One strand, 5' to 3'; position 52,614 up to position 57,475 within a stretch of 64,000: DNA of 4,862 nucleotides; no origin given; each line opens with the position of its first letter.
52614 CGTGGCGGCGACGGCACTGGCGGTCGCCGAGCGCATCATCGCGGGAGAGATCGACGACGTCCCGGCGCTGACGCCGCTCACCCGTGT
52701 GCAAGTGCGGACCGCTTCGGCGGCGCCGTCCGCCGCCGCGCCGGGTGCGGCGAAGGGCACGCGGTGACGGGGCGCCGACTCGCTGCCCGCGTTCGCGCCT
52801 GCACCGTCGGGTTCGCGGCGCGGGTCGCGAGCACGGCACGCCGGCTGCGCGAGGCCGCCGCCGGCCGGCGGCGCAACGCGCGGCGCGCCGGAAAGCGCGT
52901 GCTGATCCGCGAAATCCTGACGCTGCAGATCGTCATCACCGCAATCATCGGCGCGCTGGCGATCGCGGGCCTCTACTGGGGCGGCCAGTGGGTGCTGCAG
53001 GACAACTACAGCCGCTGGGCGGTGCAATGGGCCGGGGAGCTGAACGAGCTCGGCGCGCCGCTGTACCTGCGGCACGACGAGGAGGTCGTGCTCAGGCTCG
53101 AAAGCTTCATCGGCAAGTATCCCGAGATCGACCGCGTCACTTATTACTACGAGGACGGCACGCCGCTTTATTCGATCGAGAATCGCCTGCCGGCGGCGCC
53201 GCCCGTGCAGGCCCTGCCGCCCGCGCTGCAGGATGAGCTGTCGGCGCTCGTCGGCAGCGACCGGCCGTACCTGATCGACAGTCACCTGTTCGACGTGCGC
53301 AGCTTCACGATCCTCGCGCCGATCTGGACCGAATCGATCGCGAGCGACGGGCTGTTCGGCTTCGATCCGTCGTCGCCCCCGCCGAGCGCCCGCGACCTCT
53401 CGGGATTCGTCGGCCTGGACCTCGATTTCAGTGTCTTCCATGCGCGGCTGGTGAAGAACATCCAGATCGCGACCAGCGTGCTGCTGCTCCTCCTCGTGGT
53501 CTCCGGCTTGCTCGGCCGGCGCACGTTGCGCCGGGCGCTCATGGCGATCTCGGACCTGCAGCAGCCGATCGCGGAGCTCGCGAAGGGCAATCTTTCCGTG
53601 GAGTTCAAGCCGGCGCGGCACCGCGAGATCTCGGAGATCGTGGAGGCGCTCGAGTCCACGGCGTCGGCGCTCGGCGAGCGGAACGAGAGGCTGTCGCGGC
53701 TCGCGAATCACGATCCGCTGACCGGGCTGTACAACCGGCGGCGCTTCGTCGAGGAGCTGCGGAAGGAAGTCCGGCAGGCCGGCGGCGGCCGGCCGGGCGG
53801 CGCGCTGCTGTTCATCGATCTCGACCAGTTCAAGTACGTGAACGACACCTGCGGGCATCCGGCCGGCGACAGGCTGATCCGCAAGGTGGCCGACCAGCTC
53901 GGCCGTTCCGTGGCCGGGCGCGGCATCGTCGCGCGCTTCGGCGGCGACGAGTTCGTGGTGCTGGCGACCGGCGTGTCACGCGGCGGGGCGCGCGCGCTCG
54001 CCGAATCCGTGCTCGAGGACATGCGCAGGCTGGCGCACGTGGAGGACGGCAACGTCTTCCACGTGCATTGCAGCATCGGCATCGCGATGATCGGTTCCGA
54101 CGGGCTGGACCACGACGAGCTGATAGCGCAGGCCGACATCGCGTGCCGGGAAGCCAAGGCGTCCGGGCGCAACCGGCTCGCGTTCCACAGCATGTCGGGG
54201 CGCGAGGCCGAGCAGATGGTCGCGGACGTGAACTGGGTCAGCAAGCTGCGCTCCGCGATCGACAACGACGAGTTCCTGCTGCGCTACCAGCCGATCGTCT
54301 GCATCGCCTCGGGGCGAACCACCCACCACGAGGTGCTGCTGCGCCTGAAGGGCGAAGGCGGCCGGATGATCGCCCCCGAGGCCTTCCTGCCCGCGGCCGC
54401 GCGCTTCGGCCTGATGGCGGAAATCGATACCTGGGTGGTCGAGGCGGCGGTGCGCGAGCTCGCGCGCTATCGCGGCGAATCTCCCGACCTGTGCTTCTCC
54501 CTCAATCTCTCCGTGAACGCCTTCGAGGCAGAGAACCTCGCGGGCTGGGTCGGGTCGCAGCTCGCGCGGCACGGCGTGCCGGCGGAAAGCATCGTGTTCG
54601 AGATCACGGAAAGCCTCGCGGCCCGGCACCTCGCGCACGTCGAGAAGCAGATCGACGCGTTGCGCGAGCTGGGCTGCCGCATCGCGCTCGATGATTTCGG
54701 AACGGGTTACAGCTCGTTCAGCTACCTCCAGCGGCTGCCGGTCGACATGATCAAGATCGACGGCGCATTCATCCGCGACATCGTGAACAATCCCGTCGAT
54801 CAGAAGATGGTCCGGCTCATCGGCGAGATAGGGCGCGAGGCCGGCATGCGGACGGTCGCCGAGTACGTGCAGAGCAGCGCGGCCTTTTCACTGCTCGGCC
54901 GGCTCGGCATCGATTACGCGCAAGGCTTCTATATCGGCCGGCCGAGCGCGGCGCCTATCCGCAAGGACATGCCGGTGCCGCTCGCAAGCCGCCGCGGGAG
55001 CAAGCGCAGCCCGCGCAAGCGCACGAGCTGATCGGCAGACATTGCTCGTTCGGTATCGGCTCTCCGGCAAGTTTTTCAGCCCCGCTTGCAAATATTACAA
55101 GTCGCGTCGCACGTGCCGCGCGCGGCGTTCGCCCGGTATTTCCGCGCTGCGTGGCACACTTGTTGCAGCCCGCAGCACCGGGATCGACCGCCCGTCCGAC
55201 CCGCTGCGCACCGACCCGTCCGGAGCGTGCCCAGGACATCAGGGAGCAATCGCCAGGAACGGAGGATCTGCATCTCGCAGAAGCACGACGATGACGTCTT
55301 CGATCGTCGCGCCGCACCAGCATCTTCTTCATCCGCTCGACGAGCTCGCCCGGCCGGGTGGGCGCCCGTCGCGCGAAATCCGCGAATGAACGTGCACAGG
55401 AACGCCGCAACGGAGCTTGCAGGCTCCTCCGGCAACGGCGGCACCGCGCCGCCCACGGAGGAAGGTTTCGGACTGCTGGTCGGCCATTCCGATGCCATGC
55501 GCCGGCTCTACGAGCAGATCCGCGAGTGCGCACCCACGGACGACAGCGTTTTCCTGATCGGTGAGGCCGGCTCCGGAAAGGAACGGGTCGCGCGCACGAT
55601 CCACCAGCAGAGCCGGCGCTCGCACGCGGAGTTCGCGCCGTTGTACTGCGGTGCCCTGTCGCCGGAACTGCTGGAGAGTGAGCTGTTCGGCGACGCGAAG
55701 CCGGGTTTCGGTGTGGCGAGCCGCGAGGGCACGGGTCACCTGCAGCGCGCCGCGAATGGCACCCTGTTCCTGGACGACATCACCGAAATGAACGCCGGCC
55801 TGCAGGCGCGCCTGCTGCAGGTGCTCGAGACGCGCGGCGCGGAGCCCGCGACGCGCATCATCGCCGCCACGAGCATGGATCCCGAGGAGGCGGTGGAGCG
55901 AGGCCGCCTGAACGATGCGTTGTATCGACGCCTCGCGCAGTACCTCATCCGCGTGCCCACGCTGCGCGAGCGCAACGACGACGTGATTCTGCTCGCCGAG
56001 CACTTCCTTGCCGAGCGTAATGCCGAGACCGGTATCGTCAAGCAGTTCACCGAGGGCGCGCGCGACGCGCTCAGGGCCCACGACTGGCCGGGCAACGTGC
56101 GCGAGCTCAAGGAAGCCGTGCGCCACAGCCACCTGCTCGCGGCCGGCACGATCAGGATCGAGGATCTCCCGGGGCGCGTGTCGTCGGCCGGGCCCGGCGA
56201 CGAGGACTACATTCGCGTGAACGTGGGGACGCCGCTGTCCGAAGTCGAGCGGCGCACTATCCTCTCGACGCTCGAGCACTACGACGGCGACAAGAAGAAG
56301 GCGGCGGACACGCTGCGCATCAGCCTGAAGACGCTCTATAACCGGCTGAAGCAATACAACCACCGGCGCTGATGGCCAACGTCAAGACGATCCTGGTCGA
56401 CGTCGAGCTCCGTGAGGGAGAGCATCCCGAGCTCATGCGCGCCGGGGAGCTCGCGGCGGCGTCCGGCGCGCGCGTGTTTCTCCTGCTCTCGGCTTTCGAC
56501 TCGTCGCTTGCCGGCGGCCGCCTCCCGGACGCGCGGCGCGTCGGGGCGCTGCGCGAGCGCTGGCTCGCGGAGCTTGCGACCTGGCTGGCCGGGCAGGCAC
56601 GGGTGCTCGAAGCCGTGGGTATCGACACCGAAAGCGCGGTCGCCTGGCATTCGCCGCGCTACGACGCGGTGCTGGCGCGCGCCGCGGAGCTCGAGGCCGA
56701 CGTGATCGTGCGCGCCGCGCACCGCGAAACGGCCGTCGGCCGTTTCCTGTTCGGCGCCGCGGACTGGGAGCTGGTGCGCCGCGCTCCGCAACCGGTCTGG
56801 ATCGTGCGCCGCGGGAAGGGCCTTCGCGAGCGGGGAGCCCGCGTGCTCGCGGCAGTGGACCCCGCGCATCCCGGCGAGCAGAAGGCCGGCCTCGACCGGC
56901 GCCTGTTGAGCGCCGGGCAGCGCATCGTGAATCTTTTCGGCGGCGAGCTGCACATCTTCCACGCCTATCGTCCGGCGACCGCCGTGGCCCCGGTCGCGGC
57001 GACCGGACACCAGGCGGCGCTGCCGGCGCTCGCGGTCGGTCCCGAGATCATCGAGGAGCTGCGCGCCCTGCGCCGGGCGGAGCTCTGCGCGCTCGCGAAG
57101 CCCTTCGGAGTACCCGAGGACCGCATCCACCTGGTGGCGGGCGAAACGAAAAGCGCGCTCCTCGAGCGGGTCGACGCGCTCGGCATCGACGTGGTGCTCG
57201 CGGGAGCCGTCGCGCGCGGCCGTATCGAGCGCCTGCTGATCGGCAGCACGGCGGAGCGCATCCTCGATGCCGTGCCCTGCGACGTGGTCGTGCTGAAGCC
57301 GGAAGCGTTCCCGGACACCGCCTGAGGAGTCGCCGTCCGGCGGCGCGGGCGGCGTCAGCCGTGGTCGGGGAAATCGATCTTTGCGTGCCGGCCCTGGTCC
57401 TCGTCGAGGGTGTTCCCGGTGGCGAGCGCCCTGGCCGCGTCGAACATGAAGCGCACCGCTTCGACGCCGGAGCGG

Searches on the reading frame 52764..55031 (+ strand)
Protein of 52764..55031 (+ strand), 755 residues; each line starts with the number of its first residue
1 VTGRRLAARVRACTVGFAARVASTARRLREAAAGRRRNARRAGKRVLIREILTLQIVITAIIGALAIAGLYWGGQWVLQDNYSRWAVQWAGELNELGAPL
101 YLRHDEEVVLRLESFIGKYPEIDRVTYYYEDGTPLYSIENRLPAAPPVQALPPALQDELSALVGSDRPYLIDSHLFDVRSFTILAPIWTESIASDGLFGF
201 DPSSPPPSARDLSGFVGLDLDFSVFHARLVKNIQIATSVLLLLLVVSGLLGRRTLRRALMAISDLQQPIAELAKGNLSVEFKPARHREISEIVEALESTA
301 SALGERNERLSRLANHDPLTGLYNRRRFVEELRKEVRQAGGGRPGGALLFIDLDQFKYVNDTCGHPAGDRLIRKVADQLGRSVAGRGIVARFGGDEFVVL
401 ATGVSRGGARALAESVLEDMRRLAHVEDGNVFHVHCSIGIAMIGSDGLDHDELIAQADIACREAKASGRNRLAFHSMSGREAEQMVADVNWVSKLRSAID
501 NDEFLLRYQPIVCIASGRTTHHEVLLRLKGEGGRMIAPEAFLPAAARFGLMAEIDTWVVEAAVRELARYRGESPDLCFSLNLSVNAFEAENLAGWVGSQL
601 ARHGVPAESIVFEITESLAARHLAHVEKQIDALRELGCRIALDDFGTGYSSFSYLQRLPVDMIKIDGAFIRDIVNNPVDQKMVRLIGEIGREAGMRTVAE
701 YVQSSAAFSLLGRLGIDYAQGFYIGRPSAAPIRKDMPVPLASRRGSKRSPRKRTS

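Call 5: search_protein_families(library=pfam, max_evalue=1, proteins=[window:52764-55031:+])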
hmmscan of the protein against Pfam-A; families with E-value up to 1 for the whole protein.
window:52764-55031:+ (755 aa): 5 families
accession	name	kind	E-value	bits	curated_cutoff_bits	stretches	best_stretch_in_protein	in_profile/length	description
PF00563.25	EAL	-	3.3e-72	243.1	31.3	1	494-727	3-236/236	EAL domain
PF00990.26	GGDEF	-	7.4e-42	143.3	23.8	1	314-471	1-161/161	Diguanylate cyclase, GGDEF domain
PF00672.30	HAMP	-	0.0015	19.3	25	1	262-303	10-51/53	HAMP domain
PF17853.6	GGDEF_2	-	0.16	12.7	24.5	1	367-432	33-87/116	GGDEF-like domain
PF11660.13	DUF3262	-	0.36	11.6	27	0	54-88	17-50/76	Protein of unknown function (DUF3262)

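Call 6: search_protein_families(library=ncbifam, max_evalue=1, proteins=[window:52764-55031:+])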
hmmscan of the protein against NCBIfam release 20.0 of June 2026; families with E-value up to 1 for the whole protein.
window:52764-55031:+ (755 aa): 32 families (the best 25 are shown)
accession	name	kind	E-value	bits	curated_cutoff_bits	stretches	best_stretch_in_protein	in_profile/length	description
NF007298.0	PRK09776.1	equivalog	4.8e-100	336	1135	1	309-729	679-1098/1111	diguanylate cyclase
NF045675.1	PhdiestaseDibA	equivalog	1.2e-92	311.2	980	1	295-730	184-618/623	phosphodiesterase DibA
NF007474.0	PRK10060.1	equivalog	2.8e-85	286.9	782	1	307-730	230-647/663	cyclic di-GMP phosphodiesterase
NF053781.1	cdiGMPphdstlr2612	equivalog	5.2e-75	253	1600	1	309-728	835-1256/1268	Tlr1612 family c-di-GMP phosphodiesterase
NF052458.1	PhdiestGepA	equivalog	9.1e-69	232.5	1200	1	227-727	337-831/840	phosphodiesterase GepA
NF008467.0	PRK11359.1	equivalog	6.4e-64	216.3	857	1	289-730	351-785/800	oxygen-sensing cyclic-di-GMP phosphodiesterase DosP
NF045673.1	c-di-GMPRcptLapD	equivalog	1.1e-56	192.5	1020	1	238-729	153-646/647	cyclic di-GMP receptor LapD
NF008807.1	PRK11829.1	equivalog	7.6e-53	179.6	733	1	288-726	216-651/670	biofilm formation regulator HmsP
NF008281.1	PRK11059.1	equivalog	4.7e-50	170.5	663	1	233-727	135-629/633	RNase E specificity factor CsrD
NF007423.1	PRK09966.1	equivalog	9.3e-43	146.6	325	1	232-462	149-387/390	diguanylate cyclase DgcN/YfiN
TIGR00254.1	GGDEF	domain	5.8e-41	140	37.4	1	311-473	2-165/168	diguanylate cyclase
NF038266.1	diguan_SiaD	equivalog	1.6e-38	132.5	290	1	259-472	40-252/252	biofilm regulation diguanylate cyclase SiaD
NF052596.1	RR_EAL_PvrR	equivalog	3e-33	115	580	1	480-727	132-379/398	response regulator cyclic di-GMP phosphodiesterase PvrR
NF007135.0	PRK09581.1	equivalog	2e-32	112.6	474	1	311-473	289-453/457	PleD family two-component system response regulator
NF007839.0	PRK10551.1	equivalog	7.9e-31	107.2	461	1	495-728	268-501/518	cyclic di-GMP phosphodiesterase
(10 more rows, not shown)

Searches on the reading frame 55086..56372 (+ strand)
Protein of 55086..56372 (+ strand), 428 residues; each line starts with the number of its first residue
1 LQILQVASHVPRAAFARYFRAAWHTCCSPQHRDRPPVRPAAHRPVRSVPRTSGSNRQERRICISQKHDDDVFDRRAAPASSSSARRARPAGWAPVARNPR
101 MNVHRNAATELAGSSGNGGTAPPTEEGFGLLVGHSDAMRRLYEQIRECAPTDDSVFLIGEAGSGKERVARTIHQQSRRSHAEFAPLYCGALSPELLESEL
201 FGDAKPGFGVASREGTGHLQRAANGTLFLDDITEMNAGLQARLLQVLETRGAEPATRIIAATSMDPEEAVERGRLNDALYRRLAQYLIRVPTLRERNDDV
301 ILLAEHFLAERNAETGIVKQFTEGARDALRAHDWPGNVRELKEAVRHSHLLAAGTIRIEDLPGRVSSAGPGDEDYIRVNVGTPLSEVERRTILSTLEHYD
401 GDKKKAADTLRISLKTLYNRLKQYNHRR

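Call 72: search_protein_families(library=pfam, proteins=[window:55086-56372:+], max_evalue=0.00001)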
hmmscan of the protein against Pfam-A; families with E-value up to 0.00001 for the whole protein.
window:55086-56372:+ (428 aa): 5 families
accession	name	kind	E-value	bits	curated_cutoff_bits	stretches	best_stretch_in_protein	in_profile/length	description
PF00158.32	Sigma54_activat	-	6.7e-42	143.5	20.2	1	131-287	1-166/168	Sigma-54 interaction domain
PF14532.12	Sigma54_activ_2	-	1.3e-20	74.4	25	1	132-293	1-138/138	Sigma-54 interaction domain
PF25601.1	AAA_lid_14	-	2.8e-19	69.2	27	1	294-371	1-80/87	AAA+ ATPase lid domain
PF02954.25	HTH_8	-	1.1e-11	44.7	22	1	384-424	2-42/42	Bacterial regulatory protein, Fis family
PF13191.12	AAA_16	-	7.4e-06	27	32.6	0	136-283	10-124/167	AAA ATPase domain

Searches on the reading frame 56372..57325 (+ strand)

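Call 72: search_protein_families(library=pfam, proteins=[window:56372-57325:+], max_evalue=0.00001)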
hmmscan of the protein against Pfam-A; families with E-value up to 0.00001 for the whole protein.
window:56372-57325:+ (317 aa): 1 family
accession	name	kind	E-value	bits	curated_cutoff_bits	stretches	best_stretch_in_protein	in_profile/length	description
PF00582.32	Usp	-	2e-26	93.6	24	2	179-309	19-141/141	Universal stress protein family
